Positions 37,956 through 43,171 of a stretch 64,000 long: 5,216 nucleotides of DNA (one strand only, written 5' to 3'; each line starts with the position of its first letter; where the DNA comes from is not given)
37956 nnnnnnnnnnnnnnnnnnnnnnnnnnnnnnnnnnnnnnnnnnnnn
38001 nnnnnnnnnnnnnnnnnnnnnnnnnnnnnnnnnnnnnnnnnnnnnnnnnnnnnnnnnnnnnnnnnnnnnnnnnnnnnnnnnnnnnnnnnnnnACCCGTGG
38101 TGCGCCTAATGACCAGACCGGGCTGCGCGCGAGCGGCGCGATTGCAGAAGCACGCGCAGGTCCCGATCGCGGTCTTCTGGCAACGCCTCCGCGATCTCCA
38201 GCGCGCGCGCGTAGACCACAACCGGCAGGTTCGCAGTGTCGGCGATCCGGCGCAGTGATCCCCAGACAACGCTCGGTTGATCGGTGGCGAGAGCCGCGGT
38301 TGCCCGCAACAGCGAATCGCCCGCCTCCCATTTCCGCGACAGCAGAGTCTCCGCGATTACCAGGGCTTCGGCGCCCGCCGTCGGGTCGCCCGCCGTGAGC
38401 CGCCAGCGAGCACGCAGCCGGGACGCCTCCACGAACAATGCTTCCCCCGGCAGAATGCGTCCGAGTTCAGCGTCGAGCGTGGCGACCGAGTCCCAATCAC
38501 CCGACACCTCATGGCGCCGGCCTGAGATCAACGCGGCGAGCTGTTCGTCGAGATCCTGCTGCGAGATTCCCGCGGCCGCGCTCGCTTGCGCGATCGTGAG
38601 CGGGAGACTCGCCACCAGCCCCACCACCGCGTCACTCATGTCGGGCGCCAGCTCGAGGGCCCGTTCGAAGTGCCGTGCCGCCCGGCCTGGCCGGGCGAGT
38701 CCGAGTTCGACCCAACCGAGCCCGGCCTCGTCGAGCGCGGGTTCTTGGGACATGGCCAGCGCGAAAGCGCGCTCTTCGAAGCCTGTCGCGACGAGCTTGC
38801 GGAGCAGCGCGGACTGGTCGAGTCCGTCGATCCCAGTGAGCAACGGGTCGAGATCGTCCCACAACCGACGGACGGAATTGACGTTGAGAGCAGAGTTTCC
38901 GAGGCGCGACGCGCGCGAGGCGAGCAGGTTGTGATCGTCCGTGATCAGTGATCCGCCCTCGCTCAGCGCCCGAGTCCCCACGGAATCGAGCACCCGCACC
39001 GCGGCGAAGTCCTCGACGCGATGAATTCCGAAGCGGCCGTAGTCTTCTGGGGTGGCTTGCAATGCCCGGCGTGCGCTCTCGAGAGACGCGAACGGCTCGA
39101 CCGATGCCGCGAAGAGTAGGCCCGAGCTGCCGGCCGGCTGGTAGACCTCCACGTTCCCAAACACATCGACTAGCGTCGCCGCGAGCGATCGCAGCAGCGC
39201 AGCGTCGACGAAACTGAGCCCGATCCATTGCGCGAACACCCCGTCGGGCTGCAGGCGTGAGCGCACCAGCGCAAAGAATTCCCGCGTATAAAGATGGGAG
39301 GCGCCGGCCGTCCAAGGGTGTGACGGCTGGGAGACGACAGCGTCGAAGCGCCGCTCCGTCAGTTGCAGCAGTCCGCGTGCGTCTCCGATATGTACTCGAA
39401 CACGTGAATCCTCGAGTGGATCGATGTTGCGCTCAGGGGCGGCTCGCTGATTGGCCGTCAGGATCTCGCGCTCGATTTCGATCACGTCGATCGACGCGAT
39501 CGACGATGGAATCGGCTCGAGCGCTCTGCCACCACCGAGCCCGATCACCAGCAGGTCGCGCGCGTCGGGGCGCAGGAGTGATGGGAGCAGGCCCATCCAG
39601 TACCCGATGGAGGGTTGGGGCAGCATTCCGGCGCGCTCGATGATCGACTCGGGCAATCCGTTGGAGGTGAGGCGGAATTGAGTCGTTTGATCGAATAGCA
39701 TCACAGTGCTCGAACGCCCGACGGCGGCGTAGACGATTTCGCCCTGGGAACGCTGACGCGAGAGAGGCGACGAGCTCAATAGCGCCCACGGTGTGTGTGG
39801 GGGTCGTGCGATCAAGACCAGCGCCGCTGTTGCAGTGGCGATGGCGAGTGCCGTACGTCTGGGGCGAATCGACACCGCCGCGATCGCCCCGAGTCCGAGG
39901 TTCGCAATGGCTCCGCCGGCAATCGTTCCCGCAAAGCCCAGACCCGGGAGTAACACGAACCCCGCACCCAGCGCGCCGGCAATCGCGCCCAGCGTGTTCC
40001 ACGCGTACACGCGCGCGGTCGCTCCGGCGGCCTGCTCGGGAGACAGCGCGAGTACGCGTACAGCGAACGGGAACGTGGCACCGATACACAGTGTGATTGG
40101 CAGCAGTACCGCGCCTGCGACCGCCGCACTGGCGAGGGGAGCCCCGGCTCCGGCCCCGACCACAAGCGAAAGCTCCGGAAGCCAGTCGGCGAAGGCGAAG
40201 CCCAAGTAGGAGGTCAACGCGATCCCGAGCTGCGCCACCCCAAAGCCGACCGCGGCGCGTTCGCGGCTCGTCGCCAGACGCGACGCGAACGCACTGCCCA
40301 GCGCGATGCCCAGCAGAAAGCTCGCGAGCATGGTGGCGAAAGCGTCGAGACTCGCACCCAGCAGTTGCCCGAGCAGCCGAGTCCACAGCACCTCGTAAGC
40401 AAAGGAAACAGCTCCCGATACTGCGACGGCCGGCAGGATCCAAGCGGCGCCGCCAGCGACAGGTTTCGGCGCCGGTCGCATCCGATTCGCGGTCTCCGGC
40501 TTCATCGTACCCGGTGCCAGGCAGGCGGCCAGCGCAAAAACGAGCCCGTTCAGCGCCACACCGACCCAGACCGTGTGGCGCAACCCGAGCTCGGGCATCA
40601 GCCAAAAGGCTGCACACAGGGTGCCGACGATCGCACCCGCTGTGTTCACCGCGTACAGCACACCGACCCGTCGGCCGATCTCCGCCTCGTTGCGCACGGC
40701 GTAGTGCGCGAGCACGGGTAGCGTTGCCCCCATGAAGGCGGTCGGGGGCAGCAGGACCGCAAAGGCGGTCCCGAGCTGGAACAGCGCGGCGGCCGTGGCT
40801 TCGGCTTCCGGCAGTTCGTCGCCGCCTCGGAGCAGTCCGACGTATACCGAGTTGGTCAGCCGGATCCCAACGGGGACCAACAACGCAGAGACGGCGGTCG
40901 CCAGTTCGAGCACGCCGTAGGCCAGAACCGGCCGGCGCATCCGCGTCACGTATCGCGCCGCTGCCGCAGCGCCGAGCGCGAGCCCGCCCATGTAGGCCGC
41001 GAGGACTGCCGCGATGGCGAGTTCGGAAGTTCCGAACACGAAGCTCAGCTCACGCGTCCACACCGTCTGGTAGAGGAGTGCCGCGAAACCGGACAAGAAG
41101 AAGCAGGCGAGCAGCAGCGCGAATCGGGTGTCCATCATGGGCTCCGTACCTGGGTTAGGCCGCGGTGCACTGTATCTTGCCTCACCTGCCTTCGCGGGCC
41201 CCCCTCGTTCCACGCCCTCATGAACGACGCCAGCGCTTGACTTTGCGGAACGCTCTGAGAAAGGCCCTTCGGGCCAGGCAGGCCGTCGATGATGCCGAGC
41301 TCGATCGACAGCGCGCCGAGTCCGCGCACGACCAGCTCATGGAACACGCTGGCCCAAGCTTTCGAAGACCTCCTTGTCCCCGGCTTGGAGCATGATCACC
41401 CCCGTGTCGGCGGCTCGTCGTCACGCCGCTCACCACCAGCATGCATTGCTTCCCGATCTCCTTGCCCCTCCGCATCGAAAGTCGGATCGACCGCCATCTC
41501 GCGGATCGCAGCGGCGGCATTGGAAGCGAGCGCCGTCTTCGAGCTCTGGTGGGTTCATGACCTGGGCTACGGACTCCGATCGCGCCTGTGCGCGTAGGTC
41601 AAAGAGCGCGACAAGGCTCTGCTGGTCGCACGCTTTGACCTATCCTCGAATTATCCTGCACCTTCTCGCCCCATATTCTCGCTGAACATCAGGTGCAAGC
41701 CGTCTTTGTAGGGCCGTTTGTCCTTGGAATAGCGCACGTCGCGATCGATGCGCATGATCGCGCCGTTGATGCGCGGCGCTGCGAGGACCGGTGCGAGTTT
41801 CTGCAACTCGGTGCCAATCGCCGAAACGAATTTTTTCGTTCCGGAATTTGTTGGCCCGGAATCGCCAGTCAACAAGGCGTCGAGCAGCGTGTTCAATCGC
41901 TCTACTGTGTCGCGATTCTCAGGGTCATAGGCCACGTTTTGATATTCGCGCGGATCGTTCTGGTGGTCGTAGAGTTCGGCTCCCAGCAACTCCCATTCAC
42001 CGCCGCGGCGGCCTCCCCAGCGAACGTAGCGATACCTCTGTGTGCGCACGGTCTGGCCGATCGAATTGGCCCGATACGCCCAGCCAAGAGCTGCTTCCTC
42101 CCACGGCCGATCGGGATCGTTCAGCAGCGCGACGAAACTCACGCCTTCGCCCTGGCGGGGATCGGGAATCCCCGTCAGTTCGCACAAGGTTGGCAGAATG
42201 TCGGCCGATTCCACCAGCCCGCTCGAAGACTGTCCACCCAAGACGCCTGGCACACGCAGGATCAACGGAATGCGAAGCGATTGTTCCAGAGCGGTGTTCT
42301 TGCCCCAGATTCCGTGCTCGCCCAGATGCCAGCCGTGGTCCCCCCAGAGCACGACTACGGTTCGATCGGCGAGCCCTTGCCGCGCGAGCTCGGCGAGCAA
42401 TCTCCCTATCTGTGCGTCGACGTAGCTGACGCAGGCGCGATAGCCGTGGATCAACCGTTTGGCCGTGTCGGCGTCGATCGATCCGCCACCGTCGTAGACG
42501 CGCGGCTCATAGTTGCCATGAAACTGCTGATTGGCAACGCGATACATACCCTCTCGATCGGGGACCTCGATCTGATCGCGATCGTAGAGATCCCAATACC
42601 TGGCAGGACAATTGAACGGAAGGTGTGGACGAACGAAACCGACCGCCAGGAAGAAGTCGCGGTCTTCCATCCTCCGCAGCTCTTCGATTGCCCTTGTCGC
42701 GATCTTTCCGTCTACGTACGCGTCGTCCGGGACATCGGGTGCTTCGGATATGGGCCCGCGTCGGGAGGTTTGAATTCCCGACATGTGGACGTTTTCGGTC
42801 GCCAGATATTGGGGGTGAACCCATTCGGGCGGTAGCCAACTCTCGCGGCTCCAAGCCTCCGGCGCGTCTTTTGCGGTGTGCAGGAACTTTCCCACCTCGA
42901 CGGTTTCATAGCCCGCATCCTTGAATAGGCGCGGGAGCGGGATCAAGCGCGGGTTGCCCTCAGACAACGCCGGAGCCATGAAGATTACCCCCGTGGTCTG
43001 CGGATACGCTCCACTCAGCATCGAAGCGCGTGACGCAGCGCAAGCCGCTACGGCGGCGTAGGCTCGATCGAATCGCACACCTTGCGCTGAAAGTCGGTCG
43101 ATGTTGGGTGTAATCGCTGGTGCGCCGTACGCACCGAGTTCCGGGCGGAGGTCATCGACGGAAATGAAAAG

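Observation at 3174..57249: Recurrent architecture: unrelated short tandem arrays placed at gene 5' ends throughout the window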

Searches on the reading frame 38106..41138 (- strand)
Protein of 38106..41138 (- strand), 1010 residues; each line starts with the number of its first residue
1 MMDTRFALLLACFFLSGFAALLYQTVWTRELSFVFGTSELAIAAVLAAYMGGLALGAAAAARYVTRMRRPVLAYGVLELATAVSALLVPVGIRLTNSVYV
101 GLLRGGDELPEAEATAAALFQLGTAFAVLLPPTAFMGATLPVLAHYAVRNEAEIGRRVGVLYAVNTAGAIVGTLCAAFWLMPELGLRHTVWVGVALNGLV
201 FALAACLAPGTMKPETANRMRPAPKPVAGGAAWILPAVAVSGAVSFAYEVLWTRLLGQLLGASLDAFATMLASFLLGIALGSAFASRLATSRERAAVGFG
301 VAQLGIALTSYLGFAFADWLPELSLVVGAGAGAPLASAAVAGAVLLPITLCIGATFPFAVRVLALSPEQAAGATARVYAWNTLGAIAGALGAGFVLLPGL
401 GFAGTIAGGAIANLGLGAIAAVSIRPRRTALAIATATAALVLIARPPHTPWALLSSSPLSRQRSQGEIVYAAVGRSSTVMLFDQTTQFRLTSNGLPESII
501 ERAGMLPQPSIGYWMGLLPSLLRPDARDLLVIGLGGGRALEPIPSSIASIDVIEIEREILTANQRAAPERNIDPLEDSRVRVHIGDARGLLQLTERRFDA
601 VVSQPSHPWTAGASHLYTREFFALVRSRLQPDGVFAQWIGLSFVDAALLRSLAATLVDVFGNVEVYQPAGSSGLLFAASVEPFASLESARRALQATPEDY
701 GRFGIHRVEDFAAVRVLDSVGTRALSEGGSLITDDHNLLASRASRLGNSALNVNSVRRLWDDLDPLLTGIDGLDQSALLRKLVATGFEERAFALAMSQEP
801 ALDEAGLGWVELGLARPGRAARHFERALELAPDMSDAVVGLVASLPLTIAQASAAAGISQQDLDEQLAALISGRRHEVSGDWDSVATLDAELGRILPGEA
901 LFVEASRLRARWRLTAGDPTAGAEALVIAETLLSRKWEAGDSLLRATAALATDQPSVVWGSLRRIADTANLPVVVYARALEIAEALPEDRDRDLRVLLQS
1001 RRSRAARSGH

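Call 19: search_protein_families(library=pfam, proteins=[window:38106-41138:-])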
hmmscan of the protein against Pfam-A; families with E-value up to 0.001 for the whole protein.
window:38106-41138:- (1010 aa): 2 families
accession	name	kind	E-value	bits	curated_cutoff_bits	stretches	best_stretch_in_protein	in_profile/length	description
PF01564.23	Spermine_synth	-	3.6e-14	53.2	22.9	1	518-666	11-159/186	Spermine/spermidine synthase domain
PF07690.21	MFS_1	-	2.7e-05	23.7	33.4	1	9-338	1-315/347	Major Facilitator Superfamily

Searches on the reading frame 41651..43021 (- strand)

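Call 19: search_protein_families(library=pfam, proteins=[window:41651-43021:-])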
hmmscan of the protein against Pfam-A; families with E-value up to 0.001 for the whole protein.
window:41651-43021:- (456 aa): 5 families
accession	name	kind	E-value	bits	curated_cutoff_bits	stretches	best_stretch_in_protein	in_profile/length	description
PF00884.28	Sulfatase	-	3.1e-31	109.2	25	1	1-285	56-301/301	Sulfatase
PF16347.10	SGSH_C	-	1.6e-18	67.8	29.3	1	234-382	1-150/154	N-sulphoglucosamine sulphohydrolase, C-terminal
PF09365.15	DUF2461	-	5.4e-11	43.2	22.8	1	395-449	32-86/208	Conserved hypothetical protein (DUF2461)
PF01663.27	Phosphodiest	-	0.00023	21.3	23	1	195-232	185-222/342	Type I phosphodiesterase / nucleotide pyrophosphatase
PF02995.22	DUF229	-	0.00086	18.5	25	0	189-236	301-348/496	Protein of unknown function (DUF229)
